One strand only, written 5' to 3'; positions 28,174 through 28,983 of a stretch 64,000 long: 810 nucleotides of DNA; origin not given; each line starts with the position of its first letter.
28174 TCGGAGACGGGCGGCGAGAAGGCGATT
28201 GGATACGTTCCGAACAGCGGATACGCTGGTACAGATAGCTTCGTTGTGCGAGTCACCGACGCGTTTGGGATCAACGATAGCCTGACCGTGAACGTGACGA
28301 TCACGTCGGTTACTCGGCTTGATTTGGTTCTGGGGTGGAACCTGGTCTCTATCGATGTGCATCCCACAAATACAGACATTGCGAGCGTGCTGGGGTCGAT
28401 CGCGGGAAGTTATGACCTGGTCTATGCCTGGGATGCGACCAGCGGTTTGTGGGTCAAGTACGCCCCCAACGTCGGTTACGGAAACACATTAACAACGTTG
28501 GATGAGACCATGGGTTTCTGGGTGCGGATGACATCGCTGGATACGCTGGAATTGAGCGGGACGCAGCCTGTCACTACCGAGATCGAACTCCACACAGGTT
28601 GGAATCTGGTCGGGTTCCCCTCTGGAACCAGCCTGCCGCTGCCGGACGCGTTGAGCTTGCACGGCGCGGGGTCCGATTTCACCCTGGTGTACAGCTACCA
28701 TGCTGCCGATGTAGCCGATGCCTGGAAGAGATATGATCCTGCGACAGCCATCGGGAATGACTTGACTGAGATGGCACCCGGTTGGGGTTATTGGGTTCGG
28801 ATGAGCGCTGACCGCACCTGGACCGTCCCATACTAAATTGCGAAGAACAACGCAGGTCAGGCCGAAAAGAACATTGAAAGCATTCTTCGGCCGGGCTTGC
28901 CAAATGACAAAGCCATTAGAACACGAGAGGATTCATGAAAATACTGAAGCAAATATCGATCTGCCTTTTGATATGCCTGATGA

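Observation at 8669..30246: Six co-directional genes (~21.6 kb) encode secreted mosaic proteins with four metallophosphoesterase domains and shared unassigned modules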

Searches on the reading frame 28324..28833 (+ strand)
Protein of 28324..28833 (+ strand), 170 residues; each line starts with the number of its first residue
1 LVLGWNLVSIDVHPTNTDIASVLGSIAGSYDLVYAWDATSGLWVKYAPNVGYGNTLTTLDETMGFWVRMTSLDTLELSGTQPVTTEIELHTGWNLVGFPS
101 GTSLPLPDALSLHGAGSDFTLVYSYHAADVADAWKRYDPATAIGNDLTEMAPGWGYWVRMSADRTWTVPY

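Call 17: search_protein_families(library=pfam, max_evalue=5, proteins=[window:28324-28833:+])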
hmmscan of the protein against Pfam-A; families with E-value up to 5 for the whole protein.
seq(170 aa): 0 families

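Call 24: find_homologous_proteins(query=window:28324-28833:+)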
Query seq(170 aa) (170 aa): 36 proteins with E <= 0.001 among 97 candidates.
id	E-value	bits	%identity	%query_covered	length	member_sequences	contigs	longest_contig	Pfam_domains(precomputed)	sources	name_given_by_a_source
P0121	4.8e-96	338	87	100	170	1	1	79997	-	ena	-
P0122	4.6e-65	237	63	100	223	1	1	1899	PF09479.17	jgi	jgi:uncharacterized repeat protein (TIGR02543 family)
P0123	4.1e-60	221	59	100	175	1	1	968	-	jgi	-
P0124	1.1e-59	219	59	100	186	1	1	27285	-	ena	-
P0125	2.2e-59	218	61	94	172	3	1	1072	-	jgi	-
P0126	6.5e-58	213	59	100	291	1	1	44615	-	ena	-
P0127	2.6e-57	212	59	100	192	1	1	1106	-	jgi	jgi:hypothetical protein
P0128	5.1e-56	207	57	100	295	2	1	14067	PF18887.6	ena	-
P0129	5.6e-56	207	60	100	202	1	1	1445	-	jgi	jgi:hypothetical protein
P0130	2.6e-54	202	58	100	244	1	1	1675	PF09479.17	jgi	-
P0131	3.7e-54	201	56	100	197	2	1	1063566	-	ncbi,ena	-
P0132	2.5e-52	195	53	100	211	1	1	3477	-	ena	-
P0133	3.7e-52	195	61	91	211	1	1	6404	PF18887.6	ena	-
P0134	1.6e-51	193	57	100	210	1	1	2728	PF18887.6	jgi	jgi:hypothetical protein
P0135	4.2e-51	191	55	99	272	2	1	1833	PF13385.14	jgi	jgi:hypothetical protein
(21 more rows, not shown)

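Call 25: find_encoding_contigs(protein=P0121, flank=10000, max_places=3)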
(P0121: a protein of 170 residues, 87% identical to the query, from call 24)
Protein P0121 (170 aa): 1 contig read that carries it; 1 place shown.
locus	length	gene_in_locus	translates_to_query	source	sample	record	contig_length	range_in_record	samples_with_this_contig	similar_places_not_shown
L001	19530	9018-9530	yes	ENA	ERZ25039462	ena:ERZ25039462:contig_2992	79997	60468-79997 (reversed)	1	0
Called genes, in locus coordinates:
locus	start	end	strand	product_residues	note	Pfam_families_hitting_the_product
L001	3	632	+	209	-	?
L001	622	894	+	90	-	-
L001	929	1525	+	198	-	-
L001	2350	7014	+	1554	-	PF18998:Flg_new_2 (weak), PF17892:Cadherin_5, PF17963:Big_9, PF17803:Cadherin_4, PF17892:Cadherin_5, PF17963:Big_9, PF18911:PKD_4, PF00028:Cadherin (weak)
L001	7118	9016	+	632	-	PF17803:Cadherin_4 (faint), PF00028:Cadherin, PF09907:HigB_toxin (faint), PF00028:Cadherin (weak), PF17963:Big_9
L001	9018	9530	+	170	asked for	-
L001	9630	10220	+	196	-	-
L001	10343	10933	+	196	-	PF17892:Cadherin_5, PF17963:Big_9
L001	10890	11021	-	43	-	-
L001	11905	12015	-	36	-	-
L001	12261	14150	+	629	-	PF00082:Peptidase_S8, PF13620:CarboxypepD_reg, PF13715:CarbopepD_reg_2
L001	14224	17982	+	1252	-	PF20773:InhA-like_MAM (weak), PF21471:Reelin_subrepeat-B (faint), PF22544:HYDIN_VesB_CFA65-like_Ig (faint), PF14339:DUF4394, PF19190:BACON_2 (faint), PF13620:CarboxypepD_reg (weak), PF17210:SdrD_B (weak)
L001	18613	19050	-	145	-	-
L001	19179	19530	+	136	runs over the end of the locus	PF00903:Glyoxalase, PF12681:Glyoxalase_2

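Call 26: find_encoding_contigs(protein=P0131, flank=10000, max_places=3)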
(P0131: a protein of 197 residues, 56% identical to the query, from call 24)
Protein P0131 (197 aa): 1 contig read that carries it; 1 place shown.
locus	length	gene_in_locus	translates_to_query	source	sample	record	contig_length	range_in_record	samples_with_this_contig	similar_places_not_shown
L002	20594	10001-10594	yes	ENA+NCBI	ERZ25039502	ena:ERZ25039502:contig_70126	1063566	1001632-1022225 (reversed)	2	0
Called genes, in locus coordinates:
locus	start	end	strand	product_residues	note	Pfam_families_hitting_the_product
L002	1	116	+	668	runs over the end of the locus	PF22842:Pel9A-like_beta_helix, PF13229:Beta_helix (weak)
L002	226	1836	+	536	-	PF14885:GHL15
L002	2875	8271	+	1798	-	PF18998:Flg_new_2, PF05048:NosD, PF22842:Pel9A-like_beta_helix, PF13229:Beta_helix, PF17892:Cadherin_5, PF17963:Big_9, PF22842:Pel9A-like_beta_helix, PF05048:NosD, +7 more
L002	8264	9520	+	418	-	PF17892:Cadherin_5, PF17963:Big_9, PF22842:Pel9A-like_beta_helix, PF05048:NosD (weak), PF13229:Beta_helix, PF05048:NosD (weak), PF13229:Beta_helix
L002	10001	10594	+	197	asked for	-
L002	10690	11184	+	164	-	-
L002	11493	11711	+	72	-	-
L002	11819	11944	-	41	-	-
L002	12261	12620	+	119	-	PF09479:Flg_new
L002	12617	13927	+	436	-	PF09479:Flg_new (weak), PF18998:Flg_new_2 (faint), PF00653:BIR (faint), PF09479:Flg_new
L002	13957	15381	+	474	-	PF09479:Flg_new, PF18998:Flg_new_2 (faint), PF11941:DUF3459 (faint), PF09479:Flg_new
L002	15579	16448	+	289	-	PF10492:Nrf1_activ_bdg (faint), PF09479:Flg_new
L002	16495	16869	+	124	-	-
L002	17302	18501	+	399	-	PF00534:Glycos_transf_1, PF13692:Glyco_trans_1_4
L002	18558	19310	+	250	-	-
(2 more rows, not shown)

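Call 37: search_solved_structures(query=A2, max_evalue=10, show_alignments=1)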
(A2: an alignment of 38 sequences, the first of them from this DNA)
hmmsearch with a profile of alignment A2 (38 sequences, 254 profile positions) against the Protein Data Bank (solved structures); distinct sequences matched with E-value up to 10: 0.

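Call 38: find_related_loci(query=A2, collection=genome_contigs, flank=10000)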
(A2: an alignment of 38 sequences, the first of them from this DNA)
Query A2 (170 aa) in genome_contigs; peptide patterns used: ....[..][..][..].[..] (x = any residue, [..] = any of these).
598 stretches matched a pattern (row limit reached: there are more); 579 encode a relative of the query (tblastn E <= 1e-3); the best 80 are kept; 71 distinct loci.
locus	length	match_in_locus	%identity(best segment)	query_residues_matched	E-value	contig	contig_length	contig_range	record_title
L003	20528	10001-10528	56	1-170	5e-64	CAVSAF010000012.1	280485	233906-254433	MAG: uncultured Chloroflexia bacterium isolate MFD05942.bin.3.283 genome assembly, contig: contig_17504, whole genome sh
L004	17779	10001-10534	61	1-170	6e-64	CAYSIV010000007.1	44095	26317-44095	MAG TPA_asm: uncultured Anaerolineales bacterium isolate SRP119689_co1_311 genome assembly, contig: NODE_969_length_4409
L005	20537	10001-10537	62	1-170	3e-63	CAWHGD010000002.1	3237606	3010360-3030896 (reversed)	MAG: uncultured Chloroflexia bacterium isolate MFD00709.bin.2.28 genome assembly, contig: contig_6930, whole genome shot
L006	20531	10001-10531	58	1-170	5e-59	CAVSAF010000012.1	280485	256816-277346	MAG: uncultured Chloroflexia bacterium isolate MFD05942.bin.3.283 genome assembly, contig: contig_17504, whole genome sh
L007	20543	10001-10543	56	1-170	7e-59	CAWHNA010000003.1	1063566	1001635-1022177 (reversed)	MAG: uncultured Chloroflexia bacterium isolate MFD02809.bin.2.194 genome assembly, contig: contig_70126, whole genome sh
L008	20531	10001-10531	58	1-168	5e-59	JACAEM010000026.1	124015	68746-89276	MAG: Chloroflexota bacterium isolate L.E.CH.17 k119_1008173, whole genome shotgun sequence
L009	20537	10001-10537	57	1-170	6e-59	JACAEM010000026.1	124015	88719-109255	MAG: Chloroflexota bacterium isolate L.E.CH.17 k119_1008173, whole genome shotgun sequence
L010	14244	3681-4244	59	1-170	1e-60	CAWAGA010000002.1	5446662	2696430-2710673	MAG: uncultured Chloroflexia bacterium isolate MFD02416.bin.2.6 genome assembly, contig: contig_34004, whole genome shot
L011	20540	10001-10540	56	1-170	4e-58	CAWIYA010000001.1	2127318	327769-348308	MAG: uncultured Chloroflexia bacterium isolate MFD05942.bin.1.108 genome assembly, contig: contig_1859, whole genome sho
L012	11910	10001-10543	56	1-170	6e-58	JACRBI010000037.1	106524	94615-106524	MAG: Chloroflexi bacterium isolate NC_groundwater_1616_Pr3_B-0.1um_52_55 SR-2_scaffold_141_2822445, whole genome shotgun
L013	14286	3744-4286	59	1-170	3e-58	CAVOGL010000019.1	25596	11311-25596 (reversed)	MAG: uncultured Chloroflexia bacterium isolate MFD09964.bin.2.169 genome assembly, contig: contig_54937, whole genome sh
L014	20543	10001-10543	53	1-170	7e-57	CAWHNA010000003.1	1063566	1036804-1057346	MAG: uncultured Chloroflexia bacterium isolate MFD02809.bin.2.194 genome assembly, contig: contig_70126, whole genome sh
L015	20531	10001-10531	55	4-170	6e-57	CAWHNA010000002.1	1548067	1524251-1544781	MAG: uncultured Chloroflexia bacterium isolate MFD02809.bin.2.194 genome assembly, contig: contig_61369, whole genome sh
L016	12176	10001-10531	55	1-170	1e-55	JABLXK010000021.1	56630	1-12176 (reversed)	MAG: Anaerolineae bacterium isolate Ch43 contig21, whole genome shotgun sequence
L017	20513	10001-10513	56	1-170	2e-55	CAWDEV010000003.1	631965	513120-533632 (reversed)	MAG: uncultured Chloroflexia bacterium isolate MFD05942.bin.1.268 genome assembly, contig: contig_14532, whole genome sh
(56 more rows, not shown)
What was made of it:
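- In the 71 loci kept, all but three record titles name Chloroflexota lineages (call 38).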

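Call 41: predict_structure(alignment_id=A2)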
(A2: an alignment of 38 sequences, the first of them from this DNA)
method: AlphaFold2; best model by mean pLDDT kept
length: 170 residues; sequences in the alignment: 38
mean_pLDDT: 97.1   pTM: 0.91
mean pLDDT of the five models: 97.1, 97.1, 96.8, 96.5, 96.1
residues with pLDDT >= 90: 167; 70-90: 3; 50-70: 0; < 50: 0
segments of 3 or more residues with pLDDT < 50: none
pLDDT, mean of each block of 10 residues (from residue 1): 98 97 98 98 96 94 99 97 97 98 98 96 97 97 95 98 97
secondary structure, 60 per line:
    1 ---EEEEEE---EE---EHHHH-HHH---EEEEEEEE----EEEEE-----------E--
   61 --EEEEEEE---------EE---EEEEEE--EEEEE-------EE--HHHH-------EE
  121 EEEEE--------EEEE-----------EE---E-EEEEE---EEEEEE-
elements in order: E4-9 H19-22 E30-37 E42-46 E63-69 E84-89 E92-96 H108-111 E119-125 E134-137 E156-160 E164-169
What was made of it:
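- The AlphaFold2 model has pLDDT 97.1 (call 41).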

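Call 46: fold_search(model_id=the predicted structure, library=pdb)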
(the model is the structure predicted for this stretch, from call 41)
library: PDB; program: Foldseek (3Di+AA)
matches with E <= 10: 500; with E <= 0.001: 0
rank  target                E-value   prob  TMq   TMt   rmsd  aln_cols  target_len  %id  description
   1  7pln_A                1.4e-01  0.10  0.17  0.12  16.7       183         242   10  Structure of the APCbeta domain of Plasmodium vivax perforin-like protein 1 (released 2022-06-29)
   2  2x53_A                1.7e-01  0.07  0.15  0.11  23.3       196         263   10  Structure of the phage p2 baseplate in its activated conformation with Sr (released 2010-02-16)
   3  6ufi                  1.9e-01  0.14  0.25  0.13  18.0       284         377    9  W96Y Oxalate Decarboxylase (Bacillus subtilis) (released 2020-09-30)
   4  2wzp_A                1.9e-01  0.07  0.15  0.11  23.2       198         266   10  Structures of Lactococcal Phage p2 Baseplate Shed Light on a Novel Mechanism of Host Attachment and Activation in Siph (released 2010-02-16)
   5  9bvo_A                2.8e-01  0.08  0.19  0.08  17.1       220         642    8  Vitamin K-dependent gamma-carboxylase in apo state (released 2025-01-22)
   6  2phl_C                2.8e-01  0.06  0.17  0.09  16.7       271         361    7  THE STRUCTURE OF PHASEOLIN AT 2.2 ANGSTROMS RESOLUTION: IMPLICATIONS FOR A COMMON VICILIN(SLASH)LEGUMIN STRUCTURE AND  (released 1994-09-30)
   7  1zru_B                3.0e-01  0.05  0.15  0.11  23.9       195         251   10  structure of the lactophage p2 receptor binding protein in complex with glycerol (released 2006-03-28)
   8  9mqb_A                3.5e-01  0.06  0.17  0.07  16.7       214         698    9  Vitamin K-dependent gamma-carboxylase with Osteocalcin (mutant) and vitamin K hydroquinone and calcium (released 2025-10-08)
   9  8uvm_C                3.9e-01  0.12  0.23  0.15  11.5       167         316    8  SARS-CoV-2 papain-like protease (PLpro) complex with covalent inhibitor Jun11313 (released 2024-04-03)
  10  1phs                  3.9e-01  0.07  0.18  0.10  17.3       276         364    6  THE THREE-DIMENSIONAL STRUCTURE OF THE SEED STORAGE PROTEIN PHASEOLIN AT 3 ANGSTROMS RESOLUTION (released 1990-10-15)
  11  9bvq_A                3.9e-01  0.06  0.17  0.07  16.7       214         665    9  Vitamin K-dependent gamma-carboxylase with TMG2 propeptide and glutamate-rich region (released 2025-01-22)
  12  9l24_A                4.1e-01  0.06  0.18  0.07  16.7       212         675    8  cryo-EM structure of Vitamin K-dependent gamma-carboxylase complexed with Matrix Gla protein (released 2025-10-22)
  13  9l6r_A                4.1e-01  0.06  0.17  0.07  16.8       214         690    8  double-mutant (K217A & K218A) Vitamin K-dependent gamma-carboxylase in complex with Coagulation factor IX and vitamin  (released 2025-10-08)
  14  9bvk_A                4.1e-01  0.06  0.17  0.07  16.8       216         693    9  Vitamin K-dependent gamma-carboxylase with factor IX propeptide and glutamate-rich region and with vitamin K hydroquin (released 2025-01-22)
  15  1m4k                  4.3e-01  0.07  0.18  0.16  15.7       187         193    7  Crystal structure of the human natural killer cell activator receptor KIR2DS2 (CD158j) (released 2003-04-15)
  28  6z2l_A                5.9e-01  0.04  0.14  0.13  16.3       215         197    7  Structure of Plasmodium falciparum P113 bound to antibody P3.2 (released 2020-07-22)
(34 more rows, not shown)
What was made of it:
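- Closest known: Non-covalent C-terminal wall anchors of monoderms. Different: Foldseek against the PDB gives nothing below E=0.1 and TM <=0.25 (call 46).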

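Call 51: search_protein_families(library=pfam, alignment_id=A5, max_evalue=0.00001)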
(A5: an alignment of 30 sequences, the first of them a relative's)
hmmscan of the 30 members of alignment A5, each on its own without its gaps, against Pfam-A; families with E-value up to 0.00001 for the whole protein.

A. member 1, L005:2357-10546:+ (2730 aa): 9 families
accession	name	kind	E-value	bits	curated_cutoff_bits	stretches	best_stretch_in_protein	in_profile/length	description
PF18676.6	MBG_2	-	5.5e-53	177.9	25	5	2390-2456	1-67/72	MBG domain (YGX type)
PF00041.27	fn3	-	4.7e-15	56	25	0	1534-1561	48-75/84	Fibronectin type III domain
PF17963.7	Big_9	-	4.9e-15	56.6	23.6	1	680-766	1-89/89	Bacterial Ig domain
PF13229.12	Beta_helix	-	4.9e-15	55.9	25.9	1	1014-1152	25-149/158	Right handed beta helix region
PF25059.1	FN3_DSCAM-DSCAML_C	-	1e-11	45.4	39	0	1835-1876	48-88/89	DSCAM/DSCAML C-terminal Fn3-like domain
PF05048.19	NosD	-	2.2e-11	44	23.6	1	1010-1116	77-177/212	Periplasmic copper-binding protein (NosD)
PF17892.7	Cadherin_5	-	1e-08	35.3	26.5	1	679-768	1-98/98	Cadherin-like domain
PF16640.11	Big_3_5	-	7.1e-08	33.3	35.5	1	2058-2149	6-88/88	Bacterial Ig-like domain (group 3)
PF16974.11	NAR2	-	8.1e-06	25.9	26.6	0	1430-1468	87-127/142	High-affinity nitrate transporter accessory, Ig-like domain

B. families by the number of members that match (of 30 scanned): 42 families (the first 25 are shown)
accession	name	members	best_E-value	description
PF17963.7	Big_9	10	1e-68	Bacterial Ig domain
PF17892.7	Cadherin_5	10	1e-51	Cadherin-like domain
PF17803.7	Cadherin_4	8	9.3e-43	Bacterial cadherin-like domain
PF00149.33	Metallophos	8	4.5e-30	Calcineurin-like phosphoesterase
PF18887.5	MBG_3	6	3.8e-107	MBG domain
PF18911.6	PKD_4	6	4.2e-34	PKD domain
PF13229.12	Beta_helix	6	1.5e-29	Right handed beta helix region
PF05048.19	NosD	6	2.7e-25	Periplasmic copper-binding protein (NosD)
PF18998.6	Flg_new_2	5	1.9e-70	Divergent InlB B-repeat domain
PF00801.26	PKD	4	3.1e-19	PKD domain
PF00041.27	fn3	4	4.7e-15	Fibronectin type III domain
PF16656.11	Pur_ac_phosph_N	4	1.8e-09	Purple acid Phosphatase, N-terminal domain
PF13088.12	BNR_2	4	3.6e-08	BNR repeat-like domain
PF18676.6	MBG_2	3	5.3e-151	MBG domain (YGX type)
PF01364.23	Peptidase_C25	3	2.8e-87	Peptidase family C25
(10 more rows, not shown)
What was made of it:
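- Heads vary across 30 genomes: Metallophos 8, beta-helix 6, Peptidase_C25 3, BNR 3-4 (call 51).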

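Call 64: predict_structure(alignment_id=A6)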
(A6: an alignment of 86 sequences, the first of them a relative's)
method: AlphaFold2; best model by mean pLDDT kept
length: 291 residues; sequences in the alignment: 86
mean_pLDDT: 86.1   pTM: 0.75
mean pLDDT of the five models: 86.1, 86.1, 85.8, 85.7, 85.5
residues with pLDDT >= 90: 178; 70-90: 68; 50-70: 25; < 50: 20
segments of 3 or more residues with pLDDT < 50: 1-19
pLDDT, mean of each block of 10 residues (from residue 1): 36 39 59 74 90 87 70 88 89 82 74 81 98 92 97 98 97 94 97 97 86 98 96 97 98 98 96 97 95 68
secondary structure, 60 per line:
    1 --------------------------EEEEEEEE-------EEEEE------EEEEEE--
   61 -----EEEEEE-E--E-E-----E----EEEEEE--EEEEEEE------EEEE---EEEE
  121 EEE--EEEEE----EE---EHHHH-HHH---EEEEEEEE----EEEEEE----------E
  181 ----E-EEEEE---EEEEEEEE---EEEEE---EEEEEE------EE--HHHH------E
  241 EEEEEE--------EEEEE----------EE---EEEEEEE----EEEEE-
elements in order: E27-34 E42-46 E53-58 E66-71 E89-94 E97-103 E110-113 E117-123 E126-130 H141-144 E152-159 E164-169 E187-191 E195-202 E206-210 E214-219 H230-233 E240-246 E255-259 E275-281 E286-290

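Call 67: fold_search(model_id=the predicted structure, library=pdb)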
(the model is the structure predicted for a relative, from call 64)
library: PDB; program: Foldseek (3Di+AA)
matches with E <= 10: 765; with E <= 0.001: 0
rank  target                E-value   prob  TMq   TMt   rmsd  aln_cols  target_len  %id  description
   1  2w0c_L                1.2e-02  0.07  0.10  0.09  23.8       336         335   10  X-ray structure of the entire lipid-containing bacteriophage PM2 (released 2008-09-23)
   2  7zzz_A                1.5e-02  0.35  0.15  0.17  18.0       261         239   10  Bacteriophage phiCjT23 capsid (released 2022-12-14)
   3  7sqc_1A               1.5e-02  0.08  0.10  0.03  21.2       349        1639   11  Ciliary C1 central pair apparatus isolated from Chlamydomonas reinhardtii (released 2022-04-13)
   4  7sqc_1B               4.0e-02  0.10  0.13  0.04  19.6       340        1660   10  Ciliary C1 central pair apparatus isolated from Chlamydomonas reinhardtii (released 2022-04-13)
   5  6x1q_A                4.4e-02  0.04  0.09  0.04  22.2       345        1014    8  1.8 Angstrom resolution structure of b-galactosidase with a 200 kV cryoARM electron microscope (released 2020-07-01)
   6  9qj4_B                4.9e-02  0.28  0.16  0.15  17.7       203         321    8  Structure of the Complement classical and lectin pathway proconvertase, C4b2 (released 2025-12-24)
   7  9hpm_A                5.7e-02  0.05  0.10  0.04  21.0       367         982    8  E. coli beta-galactosidase labeled with Chromeo P503 dye purified using MISO from 1ug (released 2025-11-05)
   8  6tte_A                5.7e-02  0.04  0.09  0.04  20.8       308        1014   10  Beta-galactosidase in complex with PETG (released 2020-01-15)
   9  7pln_A                6.0e-02  0.08  0.11  0.12  19.7       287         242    9  Structure of the APCbeta domain of Plasmodium vivax perforin-like protein 1 (released 2022-06-29)
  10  3pms                  6.3e-02  0.08  0.10  0.10  18.0       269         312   10  Recombinant peptide: N-glycanase F (PNGase F) (released 2011-01-26)
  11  5e52                  7.0e-02  0.11  0.13  0.13  20.7       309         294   13  Crystal structure of human CNTN5 FN1-FN3 domains (released 2016-08-31)
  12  8ri6_A                7.0e-02  0.04  0.10  0.04  22.0       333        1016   10  Beta-galactosidase (LacZ) purified from E. coli. (released 2025-01-01)
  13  1dp0_A                7.0e-02  0.03  0.08  0.04  19.3       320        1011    6  E. COLI BETA-GALACTOSIDASE AT 1.7 ANGSTROM (released 2001-02-21)
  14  1jyn_A                7.3e-02  0.04  0.09  0.04  20.8       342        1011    6  E. COLI (lacZ) BETA-GALACTOSIDASE (E537Q) IN COMPLEX WITH LACTOSE (released 2001-12-07)
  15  4duv_A                7.3e-02  0.03  0.08  0.04  20.5       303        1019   10  E. coli (lacZ) beta-galactosidase (G974A) 2-deoxy-galactosyl-enzyme and bis-Tris complex (released 2013-04-03)
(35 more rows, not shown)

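Call 90: fold_search(model_id=the predicted structure, library=viral)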
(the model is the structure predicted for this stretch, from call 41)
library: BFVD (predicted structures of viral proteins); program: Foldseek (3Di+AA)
matches with E <= 10: 466; with E <= 0.001: 0
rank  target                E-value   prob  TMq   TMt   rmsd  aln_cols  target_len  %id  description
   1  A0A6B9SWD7            4.0e-02  0.12  0.16  0.10  21.1       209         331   11  (no name in the UniProt tables at hand)
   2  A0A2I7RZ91            5.2e-02  0.15  0.19  0.05  15.5       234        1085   12  (no name in the UniProt tables at hand)
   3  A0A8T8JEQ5            1.2e-01  0.08  0.18  0.04  24.2       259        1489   10  (no name in the UniProt tables at hand)
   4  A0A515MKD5            1.2e-01  0.14  0.21  0.18  18.2       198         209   10  Minor tail protein [Rhodococcus phage Whack]
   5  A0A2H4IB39            1.2e-01  0.12  0.19  0.12  15.7       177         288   11  Uncharacterized protein [Erwinia phage vB_EamM_Y3]
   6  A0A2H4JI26            1.4e-01  0.23  0.27  0.09  19.5       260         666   10  Uncharacterized protein [uncultured Caudovirales phage]
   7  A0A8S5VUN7            1.6e-01  0.06  0.15  0.06  20.5       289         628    9  (no name in the UniProt tables at hand)
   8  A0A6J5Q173            1.9e-01  0.06  0.17  0.07  21.7       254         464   12  Uncharacterized protein [uncultured Caudovirales phage]
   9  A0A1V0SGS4            2.0e-01  0.04  0.12  0.09  26.5       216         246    9  Uncharacterized protein [Hokovirus HKV1]
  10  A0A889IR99            2.2e-01  0.13  0.17  0.20  11.4       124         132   14  (no name in the UniProt tables at hand)
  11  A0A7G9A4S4            2.3e-01  0.20  0.23  0.26  12.7       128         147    9  Uncharacterized protein [Bacteriophage sp.]
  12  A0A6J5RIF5            2.3e-01  0.11  0.20  0.18  15.5       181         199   10  Uncharacterized protein [uncultured Caudovirales phage]
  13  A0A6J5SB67            2.3e-01  0.06  0.15  0.11  14.3       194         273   11  Uncharacterized protein [uncultured Caudovirales phage]
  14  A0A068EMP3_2          2.7e-01  0.04  0.16  0.04  22.6       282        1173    7  Putative tail protein [Bacillus phage CP-51]
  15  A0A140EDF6            3.2e-01  0.05  0.17  0.12  15.0       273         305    8  (no name in the UniProt tables at hand)
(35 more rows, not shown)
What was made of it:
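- Tried and rejected: Both are noise: bicupins, crystallins and phage receptor-binding proteins (calls 46, 90).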
